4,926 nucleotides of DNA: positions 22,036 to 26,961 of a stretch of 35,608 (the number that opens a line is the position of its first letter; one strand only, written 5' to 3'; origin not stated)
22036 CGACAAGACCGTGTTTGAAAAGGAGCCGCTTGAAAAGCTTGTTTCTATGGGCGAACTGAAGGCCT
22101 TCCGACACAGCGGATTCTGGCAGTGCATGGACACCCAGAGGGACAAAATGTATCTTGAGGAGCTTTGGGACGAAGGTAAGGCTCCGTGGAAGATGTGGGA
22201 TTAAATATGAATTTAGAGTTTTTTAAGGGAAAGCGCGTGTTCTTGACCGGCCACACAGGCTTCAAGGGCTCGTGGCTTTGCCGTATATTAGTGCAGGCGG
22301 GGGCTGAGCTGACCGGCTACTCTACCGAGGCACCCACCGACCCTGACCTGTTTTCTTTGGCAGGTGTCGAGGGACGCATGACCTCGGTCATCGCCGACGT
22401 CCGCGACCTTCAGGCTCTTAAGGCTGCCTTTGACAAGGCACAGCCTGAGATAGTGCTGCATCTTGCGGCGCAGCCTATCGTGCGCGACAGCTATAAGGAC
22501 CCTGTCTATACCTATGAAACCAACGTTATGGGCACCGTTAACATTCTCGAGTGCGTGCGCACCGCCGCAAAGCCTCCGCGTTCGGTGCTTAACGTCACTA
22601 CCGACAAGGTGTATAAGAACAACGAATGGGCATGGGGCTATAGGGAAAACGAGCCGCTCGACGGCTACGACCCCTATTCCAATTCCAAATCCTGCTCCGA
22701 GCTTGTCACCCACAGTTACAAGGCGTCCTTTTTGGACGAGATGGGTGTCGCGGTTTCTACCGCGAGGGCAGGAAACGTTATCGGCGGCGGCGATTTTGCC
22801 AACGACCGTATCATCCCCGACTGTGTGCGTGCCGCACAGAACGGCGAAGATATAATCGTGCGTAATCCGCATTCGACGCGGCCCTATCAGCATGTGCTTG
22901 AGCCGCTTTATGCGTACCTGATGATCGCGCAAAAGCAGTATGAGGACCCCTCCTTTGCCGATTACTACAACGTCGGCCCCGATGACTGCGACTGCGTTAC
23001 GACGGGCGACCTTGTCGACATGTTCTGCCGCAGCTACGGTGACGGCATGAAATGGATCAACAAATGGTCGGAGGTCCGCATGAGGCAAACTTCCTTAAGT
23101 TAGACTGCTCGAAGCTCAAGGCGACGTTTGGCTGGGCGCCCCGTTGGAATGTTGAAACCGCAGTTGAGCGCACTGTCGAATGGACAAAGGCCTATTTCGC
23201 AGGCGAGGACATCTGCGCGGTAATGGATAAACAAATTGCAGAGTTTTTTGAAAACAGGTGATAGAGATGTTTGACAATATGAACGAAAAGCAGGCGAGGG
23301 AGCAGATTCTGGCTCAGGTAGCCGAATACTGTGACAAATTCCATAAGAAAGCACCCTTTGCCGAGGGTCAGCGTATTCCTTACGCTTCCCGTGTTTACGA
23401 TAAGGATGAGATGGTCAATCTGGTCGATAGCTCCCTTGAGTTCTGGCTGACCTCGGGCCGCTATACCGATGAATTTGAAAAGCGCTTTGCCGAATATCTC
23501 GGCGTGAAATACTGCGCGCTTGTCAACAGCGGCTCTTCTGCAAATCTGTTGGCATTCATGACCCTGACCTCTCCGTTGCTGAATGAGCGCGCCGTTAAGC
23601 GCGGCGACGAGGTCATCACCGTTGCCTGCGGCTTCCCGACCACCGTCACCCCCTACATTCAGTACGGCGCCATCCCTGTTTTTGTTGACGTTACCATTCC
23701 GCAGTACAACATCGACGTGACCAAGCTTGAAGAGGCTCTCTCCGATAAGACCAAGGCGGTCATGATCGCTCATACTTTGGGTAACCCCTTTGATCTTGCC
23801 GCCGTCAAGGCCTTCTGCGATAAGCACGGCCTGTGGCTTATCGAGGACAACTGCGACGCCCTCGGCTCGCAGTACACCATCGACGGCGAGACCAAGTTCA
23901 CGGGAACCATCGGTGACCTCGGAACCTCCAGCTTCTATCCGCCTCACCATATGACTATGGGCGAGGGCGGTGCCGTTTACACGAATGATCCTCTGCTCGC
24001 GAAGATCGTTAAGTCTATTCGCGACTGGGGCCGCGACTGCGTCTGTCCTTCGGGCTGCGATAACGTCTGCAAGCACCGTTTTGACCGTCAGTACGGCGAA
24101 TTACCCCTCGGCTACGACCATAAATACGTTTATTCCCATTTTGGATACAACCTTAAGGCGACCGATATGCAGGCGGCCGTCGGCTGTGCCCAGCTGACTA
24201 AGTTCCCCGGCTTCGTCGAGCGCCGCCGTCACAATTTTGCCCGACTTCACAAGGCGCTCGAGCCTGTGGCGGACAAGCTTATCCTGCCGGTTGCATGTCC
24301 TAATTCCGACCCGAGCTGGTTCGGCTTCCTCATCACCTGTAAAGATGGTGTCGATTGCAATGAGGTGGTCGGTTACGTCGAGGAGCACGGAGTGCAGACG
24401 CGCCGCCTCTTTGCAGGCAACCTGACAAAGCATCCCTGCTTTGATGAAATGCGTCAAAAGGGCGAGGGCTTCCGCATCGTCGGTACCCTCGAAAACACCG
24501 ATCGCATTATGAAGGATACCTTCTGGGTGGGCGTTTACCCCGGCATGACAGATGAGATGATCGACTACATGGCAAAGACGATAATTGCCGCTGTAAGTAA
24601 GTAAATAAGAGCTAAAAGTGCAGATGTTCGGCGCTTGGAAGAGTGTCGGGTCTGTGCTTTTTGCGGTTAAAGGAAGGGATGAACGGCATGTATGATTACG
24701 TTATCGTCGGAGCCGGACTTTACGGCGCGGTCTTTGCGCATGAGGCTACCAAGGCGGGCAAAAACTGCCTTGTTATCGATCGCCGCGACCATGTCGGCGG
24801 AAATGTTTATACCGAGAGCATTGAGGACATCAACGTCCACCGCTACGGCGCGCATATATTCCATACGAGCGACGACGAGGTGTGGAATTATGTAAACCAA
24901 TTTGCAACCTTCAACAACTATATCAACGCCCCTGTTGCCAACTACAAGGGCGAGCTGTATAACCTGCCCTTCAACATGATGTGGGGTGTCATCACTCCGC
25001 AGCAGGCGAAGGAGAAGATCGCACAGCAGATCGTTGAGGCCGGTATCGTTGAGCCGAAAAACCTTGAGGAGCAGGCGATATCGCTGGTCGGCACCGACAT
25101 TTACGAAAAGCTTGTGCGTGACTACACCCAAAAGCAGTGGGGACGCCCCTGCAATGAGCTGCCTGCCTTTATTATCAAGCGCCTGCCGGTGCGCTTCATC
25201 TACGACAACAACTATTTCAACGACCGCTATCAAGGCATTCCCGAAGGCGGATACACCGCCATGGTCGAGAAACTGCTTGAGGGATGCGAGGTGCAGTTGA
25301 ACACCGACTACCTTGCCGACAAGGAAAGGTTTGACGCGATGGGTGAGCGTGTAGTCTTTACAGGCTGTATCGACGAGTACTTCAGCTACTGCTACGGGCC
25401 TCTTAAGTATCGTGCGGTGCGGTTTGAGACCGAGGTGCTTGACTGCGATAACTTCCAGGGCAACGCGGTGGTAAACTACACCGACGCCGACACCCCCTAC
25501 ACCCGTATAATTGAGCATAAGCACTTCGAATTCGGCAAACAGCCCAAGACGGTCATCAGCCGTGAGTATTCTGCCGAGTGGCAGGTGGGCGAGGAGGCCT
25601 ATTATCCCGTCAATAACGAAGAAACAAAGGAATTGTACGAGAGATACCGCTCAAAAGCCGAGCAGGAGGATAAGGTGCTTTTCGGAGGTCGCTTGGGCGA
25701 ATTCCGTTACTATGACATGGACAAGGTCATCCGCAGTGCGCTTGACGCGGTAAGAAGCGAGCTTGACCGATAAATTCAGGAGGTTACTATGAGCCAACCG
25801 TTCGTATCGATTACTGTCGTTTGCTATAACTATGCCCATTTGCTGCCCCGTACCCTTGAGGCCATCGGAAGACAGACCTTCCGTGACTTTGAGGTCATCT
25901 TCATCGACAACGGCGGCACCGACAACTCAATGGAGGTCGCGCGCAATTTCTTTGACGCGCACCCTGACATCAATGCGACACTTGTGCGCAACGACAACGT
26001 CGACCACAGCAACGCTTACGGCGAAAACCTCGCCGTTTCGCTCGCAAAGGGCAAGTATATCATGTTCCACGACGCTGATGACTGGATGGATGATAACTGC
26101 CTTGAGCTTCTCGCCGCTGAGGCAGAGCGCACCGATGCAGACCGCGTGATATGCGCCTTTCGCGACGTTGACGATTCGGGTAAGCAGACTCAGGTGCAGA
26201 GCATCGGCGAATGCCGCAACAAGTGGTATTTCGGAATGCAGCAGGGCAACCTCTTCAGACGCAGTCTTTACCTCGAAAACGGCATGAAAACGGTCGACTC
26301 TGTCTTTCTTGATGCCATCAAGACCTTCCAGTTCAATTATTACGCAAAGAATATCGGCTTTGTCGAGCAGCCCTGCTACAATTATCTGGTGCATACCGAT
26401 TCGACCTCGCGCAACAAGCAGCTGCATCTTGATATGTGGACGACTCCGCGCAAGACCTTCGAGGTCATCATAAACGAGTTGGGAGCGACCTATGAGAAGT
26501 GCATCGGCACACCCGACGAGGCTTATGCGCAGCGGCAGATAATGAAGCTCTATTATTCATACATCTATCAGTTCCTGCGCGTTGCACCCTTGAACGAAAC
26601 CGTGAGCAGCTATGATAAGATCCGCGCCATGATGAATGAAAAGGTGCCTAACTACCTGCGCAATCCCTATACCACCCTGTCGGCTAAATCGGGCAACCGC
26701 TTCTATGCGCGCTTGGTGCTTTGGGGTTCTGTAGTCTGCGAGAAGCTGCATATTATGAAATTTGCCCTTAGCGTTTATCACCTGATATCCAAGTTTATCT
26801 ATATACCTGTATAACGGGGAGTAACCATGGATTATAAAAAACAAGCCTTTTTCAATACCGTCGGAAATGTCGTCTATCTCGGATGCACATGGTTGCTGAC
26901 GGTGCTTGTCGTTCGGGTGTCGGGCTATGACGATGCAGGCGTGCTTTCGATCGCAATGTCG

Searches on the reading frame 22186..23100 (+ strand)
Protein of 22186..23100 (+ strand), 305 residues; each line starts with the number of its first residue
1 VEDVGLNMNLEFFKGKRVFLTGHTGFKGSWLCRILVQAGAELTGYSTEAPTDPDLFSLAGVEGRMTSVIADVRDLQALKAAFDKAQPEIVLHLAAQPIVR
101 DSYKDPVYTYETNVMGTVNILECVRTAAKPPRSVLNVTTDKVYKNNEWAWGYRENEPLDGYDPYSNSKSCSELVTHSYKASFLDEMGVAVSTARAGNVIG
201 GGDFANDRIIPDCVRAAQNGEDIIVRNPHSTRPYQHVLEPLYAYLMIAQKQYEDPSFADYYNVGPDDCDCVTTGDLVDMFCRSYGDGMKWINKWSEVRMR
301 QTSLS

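Call 10: search_protein_families(library=pfam, proteins=[window:22186-23100:+], max_evalue=0.001)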
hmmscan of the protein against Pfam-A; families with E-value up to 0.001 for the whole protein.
window:22186-23100:+ (305 aa): 6 families
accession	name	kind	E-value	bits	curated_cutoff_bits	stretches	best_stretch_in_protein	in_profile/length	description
PF16363.11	GDP_Man_Dehyd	-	1.3e-35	123.9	27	1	20-254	2-244/332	GDP-mannose 4,6 dehydratase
PF01370.27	Epimerase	-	4.2e-33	115.2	20.9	1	18-264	1-240/240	NAD dependent epimerase/dehydratase family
PF02719.21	Polysacc_synt_2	-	4.2e-13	49.6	20.2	1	19-232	2-201/293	Polysaccharide biosynthesis protein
PF01073.25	3Beta_HSD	-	2.3e-08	33.8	22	1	20-204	2-187/280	3-beta hydroxysteroid dehydrogenase/isomerase family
PF04321.23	RmlD_sub_bind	-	4.8e-08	32.8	27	1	17-178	2-139/287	RmlD substrate binding domain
PF07993.18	NAD_binding_4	-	0.00092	18.9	20.1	0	88-200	90-209/258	Male sterility protein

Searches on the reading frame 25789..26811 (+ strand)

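Call 10: search_protein_families(library=pfam, proteins=[window:25789-26811:+], max_evalue=0.001)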
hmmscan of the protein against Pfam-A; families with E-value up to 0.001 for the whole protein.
window:25789-26811:+ (341 aa): 3 families
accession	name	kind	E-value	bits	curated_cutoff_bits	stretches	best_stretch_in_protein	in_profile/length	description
PF00535.33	Glycos_transf_2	-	1.4e-26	93.9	23.3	1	7-148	1-138/168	Glycosyl transferase family 2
PF13641.12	Glyco_tranf_2_3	-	9.1e-10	39.4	27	1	4-114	2-112/230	Glycosyltransferase like family 2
PF10111.15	Glyco_tranf_2_2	-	7.7e-08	32.6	27.3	1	26-108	19-102/276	Glycosyltransferase like family 2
